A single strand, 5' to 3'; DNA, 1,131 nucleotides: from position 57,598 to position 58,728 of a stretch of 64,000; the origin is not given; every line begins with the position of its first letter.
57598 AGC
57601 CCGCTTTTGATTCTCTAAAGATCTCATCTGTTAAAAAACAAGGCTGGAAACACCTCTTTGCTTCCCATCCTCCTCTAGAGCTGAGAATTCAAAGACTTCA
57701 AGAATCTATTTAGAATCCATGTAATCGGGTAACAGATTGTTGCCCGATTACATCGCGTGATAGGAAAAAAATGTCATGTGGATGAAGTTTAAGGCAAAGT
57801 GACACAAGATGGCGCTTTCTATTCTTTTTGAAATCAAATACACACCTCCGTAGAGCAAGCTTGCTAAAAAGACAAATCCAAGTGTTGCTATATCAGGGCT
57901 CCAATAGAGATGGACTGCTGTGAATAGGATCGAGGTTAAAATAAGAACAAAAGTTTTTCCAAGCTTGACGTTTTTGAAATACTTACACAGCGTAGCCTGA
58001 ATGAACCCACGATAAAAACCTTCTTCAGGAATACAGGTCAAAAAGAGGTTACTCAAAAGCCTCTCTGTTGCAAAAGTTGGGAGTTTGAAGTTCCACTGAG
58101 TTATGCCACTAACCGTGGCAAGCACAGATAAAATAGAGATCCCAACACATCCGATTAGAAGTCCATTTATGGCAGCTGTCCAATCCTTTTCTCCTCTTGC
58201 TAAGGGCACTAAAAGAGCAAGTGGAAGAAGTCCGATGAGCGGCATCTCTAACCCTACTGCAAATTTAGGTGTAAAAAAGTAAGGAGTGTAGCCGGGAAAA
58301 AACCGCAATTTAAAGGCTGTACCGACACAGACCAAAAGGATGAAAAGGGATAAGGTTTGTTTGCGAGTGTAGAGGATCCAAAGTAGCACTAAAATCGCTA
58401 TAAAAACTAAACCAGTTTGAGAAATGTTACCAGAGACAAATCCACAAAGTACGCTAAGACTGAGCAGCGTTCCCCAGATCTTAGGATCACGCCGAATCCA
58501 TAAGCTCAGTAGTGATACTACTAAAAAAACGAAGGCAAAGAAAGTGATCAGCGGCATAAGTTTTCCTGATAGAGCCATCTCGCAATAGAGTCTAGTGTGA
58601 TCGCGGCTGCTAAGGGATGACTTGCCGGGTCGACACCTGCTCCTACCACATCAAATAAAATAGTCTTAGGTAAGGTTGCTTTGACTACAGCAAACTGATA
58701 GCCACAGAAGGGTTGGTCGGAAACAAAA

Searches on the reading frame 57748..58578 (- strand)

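Call 62: search_protein_families(library=pfam, proteins=[window:57748-58578:-], max_evalue=0.001)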
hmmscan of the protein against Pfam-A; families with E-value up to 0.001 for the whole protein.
window:57748-58578:- (276 aa): 1 family
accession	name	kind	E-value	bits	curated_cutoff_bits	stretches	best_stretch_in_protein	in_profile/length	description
PF02517.21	Rce1-like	-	1.9e-15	57.3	22.4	1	174-266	8-93/93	Type II CAAX prenyl endopeptidase Rce1-like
